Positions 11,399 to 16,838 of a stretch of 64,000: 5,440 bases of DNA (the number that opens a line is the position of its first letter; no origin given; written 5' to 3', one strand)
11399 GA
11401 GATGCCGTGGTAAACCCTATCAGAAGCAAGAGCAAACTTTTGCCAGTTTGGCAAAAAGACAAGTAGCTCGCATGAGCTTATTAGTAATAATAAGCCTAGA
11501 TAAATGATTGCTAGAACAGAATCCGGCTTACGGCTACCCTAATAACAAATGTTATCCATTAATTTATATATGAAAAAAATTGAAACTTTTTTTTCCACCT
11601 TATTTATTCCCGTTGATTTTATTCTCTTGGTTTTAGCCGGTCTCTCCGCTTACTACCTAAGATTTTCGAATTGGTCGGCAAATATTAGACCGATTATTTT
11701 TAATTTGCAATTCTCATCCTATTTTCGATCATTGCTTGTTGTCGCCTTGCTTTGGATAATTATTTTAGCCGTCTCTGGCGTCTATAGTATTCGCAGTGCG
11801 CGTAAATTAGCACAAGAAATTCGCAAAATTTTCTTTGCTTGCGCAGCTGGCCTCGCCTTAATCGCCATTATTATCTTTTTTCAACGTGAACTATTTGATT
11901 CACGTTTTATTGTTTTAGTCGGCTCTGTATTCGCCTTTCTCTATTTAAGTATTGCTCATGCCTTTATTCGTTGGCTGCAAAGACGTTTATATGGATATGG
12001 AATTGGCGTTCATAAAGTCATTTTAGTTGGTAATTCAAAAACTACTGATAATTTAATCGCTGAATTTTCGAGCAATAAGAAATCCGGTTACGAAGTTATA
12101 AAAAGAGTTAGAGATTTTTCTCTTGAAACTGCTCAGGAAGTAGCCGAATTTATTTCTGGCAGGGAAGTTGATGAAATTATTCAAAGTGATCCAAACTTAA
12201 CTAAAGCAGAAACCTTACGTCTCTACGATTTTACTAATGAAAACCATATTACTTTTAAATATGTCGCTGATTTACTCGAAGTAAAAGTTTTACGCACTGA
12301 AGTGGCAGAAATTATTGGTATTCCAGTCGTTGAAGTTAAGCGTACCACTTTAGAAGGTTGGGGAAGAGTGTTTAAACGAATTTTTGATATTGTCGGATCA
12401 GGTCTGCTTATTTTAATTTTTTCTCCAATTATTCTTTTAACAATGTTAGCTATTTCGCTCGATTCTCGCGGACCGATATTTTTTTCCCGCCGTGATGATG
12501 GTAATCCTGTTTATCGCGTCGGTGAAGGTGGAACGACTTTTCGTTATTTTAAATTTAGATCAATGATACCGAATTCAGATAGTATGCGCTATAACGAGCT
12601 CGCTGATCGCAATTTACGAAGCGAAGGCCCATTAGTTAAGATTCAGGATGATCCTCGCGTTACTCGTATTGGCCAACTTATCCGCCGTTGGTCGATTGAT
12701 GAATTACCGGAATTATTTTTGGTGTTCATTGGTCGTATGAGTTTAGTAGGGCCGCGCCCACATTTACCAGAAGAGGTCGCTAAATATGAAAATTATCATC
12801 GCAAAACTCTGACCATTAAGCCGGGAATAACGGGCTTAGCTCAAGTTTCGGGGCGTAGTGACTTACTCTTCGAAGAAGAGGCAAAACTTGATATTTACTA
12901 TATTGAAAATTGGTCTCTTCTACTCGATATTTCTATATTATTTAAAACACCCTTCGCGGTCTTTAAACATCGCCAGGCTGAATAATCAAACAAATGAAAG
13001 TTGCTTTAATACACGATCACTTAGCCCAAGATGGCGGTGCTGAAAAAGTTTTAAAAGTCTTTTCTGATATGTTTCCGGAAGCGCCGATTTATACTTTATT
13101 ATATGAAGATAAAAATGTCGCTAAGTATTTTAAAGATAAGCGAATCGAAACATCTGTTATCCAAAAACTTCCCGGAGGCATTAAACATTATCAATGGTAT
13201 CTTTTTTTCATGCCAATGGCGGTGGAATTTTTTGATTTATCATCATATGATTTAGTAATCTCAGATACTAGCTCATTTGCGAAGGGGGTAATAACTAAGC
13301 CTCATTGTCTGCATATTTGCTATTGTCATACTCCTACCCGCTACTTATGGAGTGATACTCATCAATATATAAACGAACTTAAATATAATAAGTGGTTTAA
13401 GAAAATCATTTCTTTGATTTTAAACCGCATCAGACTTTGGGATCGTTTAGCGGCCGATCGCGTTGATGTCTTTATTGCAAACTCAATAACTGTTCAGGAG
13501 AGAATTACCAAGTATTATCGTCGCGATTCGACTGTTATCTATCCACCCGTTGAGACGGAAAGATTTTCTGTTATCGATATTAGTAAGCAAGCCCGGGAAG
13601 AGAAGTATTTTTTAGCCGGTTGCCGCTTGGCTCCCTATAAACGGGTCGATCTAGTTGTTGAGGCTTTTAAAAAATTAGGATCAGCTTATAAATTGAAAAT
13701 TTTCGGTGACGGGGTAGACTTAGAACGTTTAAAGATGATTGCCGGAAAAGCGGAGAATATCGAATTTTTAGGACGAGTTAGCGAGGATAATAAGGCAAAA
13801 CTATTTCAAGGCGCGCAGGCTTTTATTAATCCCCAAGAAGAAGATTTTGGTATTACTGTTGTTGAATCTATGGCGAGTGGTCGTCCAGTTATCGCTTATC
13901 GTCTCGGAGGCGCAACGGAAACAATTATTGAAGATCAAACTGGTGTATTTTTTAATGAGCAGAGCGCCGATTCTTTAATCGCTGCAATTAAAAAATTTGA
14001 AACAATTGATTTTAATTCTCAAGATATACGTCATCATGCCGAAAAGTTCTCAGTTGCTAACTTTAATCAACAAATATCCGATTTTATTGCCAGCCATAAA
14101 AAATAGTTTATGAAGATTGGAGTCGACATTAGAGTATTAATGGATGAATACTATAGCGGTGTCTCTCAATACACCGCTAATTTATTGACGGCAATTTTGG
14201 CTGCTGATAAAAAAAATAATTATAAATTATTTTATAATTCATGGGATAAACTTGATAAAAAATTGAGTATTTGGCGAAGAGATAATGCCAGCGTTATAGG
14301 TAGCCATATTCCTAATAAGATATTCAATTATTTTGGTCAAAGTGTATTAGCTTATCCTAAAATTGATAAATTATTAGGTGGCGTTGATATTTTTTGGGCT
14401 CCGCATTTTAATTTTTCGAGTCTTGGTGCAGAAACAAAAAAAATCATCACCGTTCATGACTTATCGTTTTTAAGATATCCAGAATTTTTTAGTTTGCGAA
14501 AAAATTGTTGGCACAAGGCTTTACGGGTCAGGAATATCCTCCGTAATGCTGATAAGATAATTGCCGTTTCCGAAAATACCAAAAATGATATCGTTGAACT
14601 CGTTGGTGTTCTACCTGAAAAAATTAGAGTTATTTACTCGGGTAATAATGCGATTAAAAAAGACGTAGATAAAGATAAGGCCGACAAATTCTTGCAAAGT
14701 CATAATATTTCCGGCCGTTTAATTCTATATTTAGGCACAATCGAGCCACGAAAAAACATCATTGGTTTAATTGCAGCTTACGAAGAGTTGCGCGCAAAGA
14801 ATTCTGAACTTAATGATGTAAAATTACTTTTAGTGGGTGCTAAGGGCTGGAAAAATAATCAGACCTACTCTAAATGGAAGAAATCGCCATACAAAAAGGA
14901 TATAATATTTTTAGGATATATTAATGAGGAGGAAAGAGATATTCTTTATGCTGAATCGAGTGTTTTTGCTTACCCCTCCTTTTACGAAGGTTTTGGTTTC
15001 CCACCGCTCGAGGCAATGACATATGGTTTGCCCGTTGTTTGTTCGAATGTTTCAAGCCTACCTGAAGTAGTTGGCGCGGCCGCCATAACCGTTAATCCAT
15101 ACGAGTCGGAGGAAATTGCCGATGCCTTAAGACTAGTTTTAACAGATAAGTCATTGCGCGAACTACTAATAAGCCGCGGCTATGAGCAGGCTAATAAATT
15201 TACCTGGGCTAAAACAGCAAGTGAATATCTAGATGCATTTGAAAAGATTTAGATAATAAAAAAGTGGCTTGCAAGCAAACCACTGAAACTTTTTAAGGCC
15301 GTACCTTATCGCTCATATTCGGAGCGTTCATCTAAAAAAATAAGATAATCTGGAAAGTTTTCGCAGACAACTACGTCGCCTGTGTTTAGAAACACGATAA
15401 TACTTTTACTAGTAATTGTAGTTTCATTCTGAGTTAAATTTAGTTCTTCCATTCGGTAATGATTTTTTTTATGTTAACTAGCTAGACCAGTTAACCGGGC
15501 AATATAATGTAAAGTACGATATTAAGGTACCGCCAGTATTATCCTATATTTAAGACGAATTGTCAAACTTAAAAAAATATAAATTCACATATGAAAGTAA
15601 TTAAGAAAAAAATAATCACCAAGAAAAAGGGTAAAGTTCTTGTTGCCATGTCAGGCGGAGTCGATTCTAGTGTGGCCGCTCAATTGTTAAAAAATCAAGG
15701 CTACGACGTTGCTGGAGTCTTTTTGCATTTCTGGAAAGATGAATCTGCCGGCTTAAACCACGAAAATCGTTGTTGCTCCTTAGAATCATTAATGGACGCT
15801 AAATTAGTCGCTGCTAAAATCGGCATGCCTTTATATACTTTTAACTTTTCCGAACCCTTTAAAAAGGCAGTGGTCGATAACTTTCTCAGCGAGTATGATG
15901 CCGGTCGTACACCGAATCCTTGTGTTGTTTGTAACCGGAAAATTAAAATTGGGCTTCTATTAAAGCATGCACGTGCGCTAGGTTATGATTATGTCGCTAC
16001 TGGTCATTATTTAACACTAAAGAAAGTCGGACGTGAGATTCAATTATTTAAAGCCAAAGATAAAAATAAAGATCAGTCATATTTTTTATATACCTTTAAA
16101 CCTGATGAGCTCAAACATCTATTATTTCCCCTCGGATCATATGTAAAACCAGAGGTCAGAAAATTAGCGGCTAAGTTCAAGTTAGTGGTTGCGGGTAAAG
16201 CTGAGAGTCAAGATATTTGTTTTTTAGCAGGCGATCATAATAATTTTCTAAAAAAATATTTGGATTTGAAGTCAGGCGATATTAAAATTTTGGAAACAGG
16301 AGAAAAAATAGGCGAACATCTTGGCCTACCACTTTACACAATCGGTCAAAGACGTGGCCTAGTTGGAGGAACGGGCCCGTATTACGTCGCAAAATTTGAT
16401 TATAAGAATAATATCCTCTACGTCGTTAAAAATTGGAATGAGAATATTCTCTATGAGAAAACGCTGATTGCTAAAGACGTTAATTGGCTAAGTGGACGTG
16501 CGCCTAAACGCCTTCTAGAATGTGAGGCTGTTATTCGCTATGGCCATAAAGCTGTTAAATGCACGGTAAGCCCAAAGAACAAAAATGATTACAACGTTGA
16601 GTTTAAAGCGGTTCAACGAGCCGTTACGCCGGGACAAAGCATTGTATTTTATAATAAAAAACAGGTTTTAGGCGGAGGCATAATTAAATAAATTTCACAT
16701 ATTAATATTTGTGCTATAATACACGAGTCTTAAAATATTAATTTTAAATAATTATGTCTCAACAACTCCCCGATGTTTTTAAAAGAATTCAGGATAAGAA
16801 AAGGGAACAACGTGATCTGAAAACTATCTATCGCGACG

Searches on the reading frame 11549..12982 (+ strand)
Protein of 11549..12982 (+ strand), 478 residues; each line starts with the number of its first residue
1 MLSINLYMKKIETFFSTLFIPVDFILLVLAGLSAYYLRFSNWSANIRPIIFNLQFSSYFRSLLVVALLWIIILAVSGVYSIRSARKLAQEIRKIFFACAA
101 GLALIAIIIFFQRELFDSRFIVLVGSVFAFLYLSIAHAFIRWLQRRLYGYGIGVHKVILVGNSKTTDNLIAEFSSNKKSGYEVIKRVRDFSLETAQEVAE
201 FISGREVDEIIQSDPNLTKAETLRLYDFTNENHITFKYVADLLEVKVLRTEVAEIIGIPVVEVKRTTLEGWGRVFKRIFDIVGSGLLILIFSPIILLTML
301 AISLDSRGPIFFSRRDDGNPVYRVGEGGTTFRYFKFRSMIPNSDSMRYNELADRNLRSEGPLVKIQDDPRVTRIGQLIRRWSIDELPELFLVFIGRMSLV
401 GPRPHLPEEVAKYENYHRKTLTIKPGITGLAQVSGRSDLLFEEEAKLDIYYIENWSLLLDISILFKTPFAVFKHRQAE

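Call 5: search_protein_families(library=pfam, proteins=[window:11549-12982:+], max_evalue=1)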
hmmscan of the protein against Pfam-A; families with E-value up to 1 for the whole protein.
window:11549-12982:+ (478 aa): 3 families
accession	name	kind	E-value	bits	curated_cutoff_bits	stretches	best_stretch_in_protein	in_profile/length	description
PF02397.22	Bac_transf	-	6.1e-59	199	27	1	276-473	1-179/179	Bacterial sugar transferase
PF13727.12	CoA_binding_3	-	2.6e-09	37.8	25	1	76-201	3-124/175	CoA-binding domain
PF06100.17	MCRA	-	0.57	9.4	23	0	86-146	124-184/495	MCRA family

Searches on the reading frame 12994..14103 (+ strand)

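Call 5: search_protein_families(library=pfam, proteins=[window:12994-14103:+], max_evalue=1)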
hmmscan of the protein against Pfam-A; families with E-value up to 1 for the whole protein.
window:12994-14103:+ (370 aa): 5 families
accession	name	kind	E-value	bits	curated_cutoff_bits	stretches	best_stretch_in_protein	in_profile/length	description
PF00534.26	Glycos_transf_1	-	2.7e-29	102.4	26.4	1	199-345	11-165/172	Glycosyl transferases group 1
PF13692.12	Glyco_trans_1_4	-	2e-23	83.7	27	1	206-334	4-138/142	Glycosyl transferases group 1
PF13439.12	Glyco_transf_4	-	3.3e-10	40.7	28.5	1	50-190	38-170/170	Glycosyltransferase Family 4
PF13524.12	Glyco_trans_1_2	-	0.00032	21.1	25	1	222-350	6-126/144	Glycosyl transferase-like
PF20706.3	GT4-conflict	-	0.14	11.5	26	1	265-330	273-334/385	Family 4 Glycosyltransferase in conflict systems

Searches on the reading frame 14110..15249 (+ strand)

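Call 5: search_protein_families(library=pfam, proteins=[window:14110-15249:+], max_evalue=1)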
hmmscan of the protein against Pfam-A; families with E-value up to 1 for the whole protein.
window:14110-15249:+ (380 aa): 9 families
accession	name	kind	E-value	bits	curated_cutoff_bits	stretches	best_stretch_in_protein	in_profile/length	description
PF00534.26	Glycos_transf_1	-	3.1e-34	118.4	26.4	1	201-359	14-171/172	Glycosyl transferases group 1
PF13692.12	Glyco_trans_1_4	-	5e-27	95.3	27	1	203-346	2-142/142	Glycosyl transferases group 1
PF13439.12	Glyco_transf_4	-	1.3e-12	48.5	28.5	1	16-178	2-165/170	Glycosyltransferase Family 4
PF20706.3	GT4-conflict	-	2.2e-10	40.5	26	1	141-322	141-321/385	Family 4 Glycosyltransferase in conflict systems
PF13579.12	Glyco_trans_4_4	-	0.00031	21.6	29.7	1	110-177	96-157/158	Glycosyl transferase 4-like domain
PF13524.12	Glyco_trans_1_2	-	0.0017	18.7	25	1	233-375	11-144/144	Glycosyl transferase-like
PF00982.27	Glyco_transf_20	-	0.0017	17.6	32.5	1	308-373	401-467/473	Glycosyltransferase family 20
PF15331.11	TP53IP5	-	0.044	14.3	27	1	121-164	30-73/217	Cellular tumour antigen p53-inducible 5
PF05693.19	Glycogen_syn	-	0.17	10.9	27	1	287-316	474-503/639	Glycogen synthase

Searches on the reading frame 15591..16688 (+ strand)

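Call 5: search_protein_families(library=pfam, proteins=[window:15591-16688:+], max_evalue=1)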
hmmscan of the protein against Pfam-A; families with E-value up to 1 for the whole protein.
window:15591-16688:+ (366 aa): 10 families
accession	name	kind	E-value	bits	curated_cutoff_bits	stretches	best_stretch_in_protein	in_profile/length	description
PF03054.22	tRNA_Me_trans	-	3.2e-75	252.7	20.6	1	15-213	2-201/202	tRNA methyl transferase HUP domain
PF20258.4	tRNA_Me_trans_C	-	8.3e-22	77.8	20.6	1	290-365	2-77/77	Aminomethyltransferase beta-barrel domain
PF20259.3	tRNA_Me_trans_M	-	1.5e-18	66.6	27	1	218-279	2-65/66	tRNA methyl transferase PRC-barrel domain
PF02568.20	ThiI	-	4.3e-05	23.6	20.5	1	13-139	3-116/197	Thiamine biosynthesis protein (ThiI)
PF02540.23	NAD_synthase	-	0.00013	21.6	21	1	2-91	7-86/242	NAD synthase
PF06508.19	QueC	-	0.0011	19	22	1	15-77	1-62/210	Queuosine biosynthesis protein QueC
PF24167.1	DUF7411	-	0.0039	17.2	28.7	1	15-49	2-35/194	Family of unknown function (DUF7411)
PF00764.25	Arginosuc_synth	-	0.011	16.2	27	1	15-48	1-35/162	Arginosuccinate synthase N-terminal HUP domain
PF03640.20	Lipoprotein_15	-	0.045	13.7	24.4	0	73-84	11-22/47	Secreted repeat of unknown function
PF01171.26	ATP_bind_3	-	0.046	13.9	27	1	15-86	1-66/182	PP-loop family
